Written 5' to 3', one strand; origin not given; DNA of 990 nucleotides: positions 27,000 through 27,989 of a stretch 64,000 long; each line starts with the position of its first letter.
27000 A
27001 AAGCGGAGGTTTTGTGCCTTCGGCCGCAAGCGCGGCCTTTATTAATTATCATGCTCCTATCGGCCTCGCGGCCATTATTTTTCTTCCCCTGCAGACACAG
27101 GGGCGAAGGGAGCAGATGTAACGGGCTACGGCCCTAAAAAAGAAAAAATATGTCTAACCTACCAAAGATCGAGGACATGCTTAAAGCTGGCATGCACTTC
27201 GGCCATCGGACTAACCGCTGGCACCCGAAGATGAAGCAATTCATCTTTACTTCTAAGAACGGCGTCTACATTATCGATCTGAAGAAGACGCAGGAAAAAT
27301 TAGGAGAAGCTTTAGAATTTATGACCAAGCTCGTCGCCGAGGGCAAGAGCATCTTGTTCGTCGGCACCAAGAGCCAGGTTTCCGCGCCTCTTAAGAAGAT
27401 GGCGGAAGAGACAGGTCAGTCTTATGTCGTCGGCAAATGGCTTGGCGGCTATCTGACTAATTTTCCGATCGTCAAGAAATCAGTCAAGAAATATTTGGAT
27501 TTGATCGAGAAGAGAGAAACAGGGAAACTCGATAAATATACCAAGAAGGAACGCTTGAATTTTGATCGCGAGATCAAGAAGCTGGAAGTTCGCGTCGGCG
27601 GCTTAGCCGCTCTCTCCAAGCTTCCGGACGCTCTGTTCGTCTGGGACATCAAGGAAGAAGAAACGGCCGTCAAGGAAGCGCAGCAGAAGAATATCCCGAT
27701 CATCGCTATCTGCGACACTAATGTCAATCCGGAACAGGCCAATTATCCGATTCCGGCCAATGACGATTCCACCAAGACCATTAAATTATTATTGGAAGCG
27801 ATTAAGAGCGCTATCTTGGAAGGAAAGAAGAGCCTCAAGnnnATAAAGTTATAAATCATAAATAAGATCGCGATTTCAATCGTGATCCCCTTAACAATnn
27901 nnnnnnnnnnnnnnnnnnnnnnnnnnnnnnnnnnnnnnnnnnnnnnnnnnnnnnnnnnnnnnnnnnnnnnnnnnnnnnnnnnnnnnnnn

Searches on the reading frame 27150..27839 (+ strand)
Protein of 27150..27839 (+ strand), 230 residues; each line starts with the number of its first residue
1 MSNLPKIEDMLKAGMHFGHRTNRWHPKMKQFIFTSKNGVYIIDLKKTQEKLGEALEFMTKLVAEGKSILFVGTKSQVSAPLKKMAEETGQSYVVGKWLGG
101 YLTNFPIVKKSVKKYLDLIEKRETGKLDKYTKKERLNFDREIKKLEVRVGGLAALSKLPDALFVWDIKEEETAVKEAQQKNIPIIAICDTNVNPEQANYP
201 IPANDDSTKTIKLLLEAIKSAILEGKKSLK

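Call 15: search_protein_families(library=pfam, proteins=[window:27150-27839:+], max_evalue=0.001)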
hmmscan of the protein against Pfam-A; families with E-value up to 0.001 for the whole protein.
window:27150-27839:+ (230 aa): 1 family
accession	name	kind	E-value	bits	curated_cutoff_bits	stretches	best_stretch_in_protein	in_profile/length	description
PF00318.25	Ribosomal_S2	-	4.7e-81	271.6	26.1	1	10-225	1-216/216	Ribosomal protein S2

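Call 81: list_cluster_members(proteins=[window:27150-27839:+, window:27899-28690:+, window:37796-38806:+, window:41353-43089:+, window:24112-24699:+])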
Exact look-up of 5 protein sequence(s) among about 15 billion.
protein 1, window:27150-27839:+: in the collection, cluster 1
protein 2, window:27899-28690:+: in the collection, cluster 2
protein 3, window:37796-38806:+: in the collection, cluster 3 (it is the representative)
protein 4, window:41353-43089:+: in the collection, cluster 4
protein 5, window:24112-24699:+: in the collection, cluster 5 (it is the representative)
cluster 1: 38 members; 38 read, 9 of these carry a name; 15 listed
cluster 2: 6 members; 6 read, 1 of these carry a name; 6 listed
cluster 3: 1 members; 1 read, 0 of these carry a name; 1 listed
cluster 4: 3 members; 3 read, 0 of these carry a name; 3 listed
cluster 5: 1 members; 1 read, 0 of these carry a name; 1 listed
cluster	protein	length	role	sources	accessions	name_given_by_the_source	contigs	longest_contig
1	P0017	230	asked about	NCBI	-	-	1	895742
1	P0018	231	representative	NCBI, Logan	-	-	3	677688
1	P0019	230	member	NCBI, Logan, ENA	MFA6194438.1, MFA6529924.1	MAG: 30S ribosomal protein S2 [Patescibacteria group bacterium]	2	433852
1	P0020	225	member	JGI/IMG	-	small subunit ribosomal protein S2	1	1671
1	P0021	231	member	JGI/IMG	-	small subunit ribosomal protein S2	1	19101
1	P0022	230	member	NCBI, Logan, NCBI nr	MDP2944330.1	MAG: 30S ribosomal protein S2 [bacterium] | 30S ribosomal protein S2 [bacterium]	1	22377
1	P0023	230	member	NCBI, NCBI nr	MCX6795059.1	MAG: 30S ribosomal protein S2 [Candidatus Falkowbacteria bacterium] | 30S ribosomal protein S2 [Candidatus Falkowbacteria bacterium]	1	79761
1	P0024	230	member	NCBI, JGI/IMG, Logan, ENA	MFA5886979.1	MAG: 30S ribosomal protein S2 [Patescibacteria group bacterium]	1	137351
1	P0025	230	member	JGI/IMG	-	small subunit ribosomal protein S2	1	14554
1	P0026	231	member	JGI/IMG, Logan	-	small subunit ribosomal protein S2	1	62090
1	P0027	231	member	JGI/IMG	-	small subunit ribosomal protein S2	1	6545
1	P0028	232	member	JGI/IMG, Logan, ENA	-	-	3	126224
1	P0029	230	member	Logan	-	-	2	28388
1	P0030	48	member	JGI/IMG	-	-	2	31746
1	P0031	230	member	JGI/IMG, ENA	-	-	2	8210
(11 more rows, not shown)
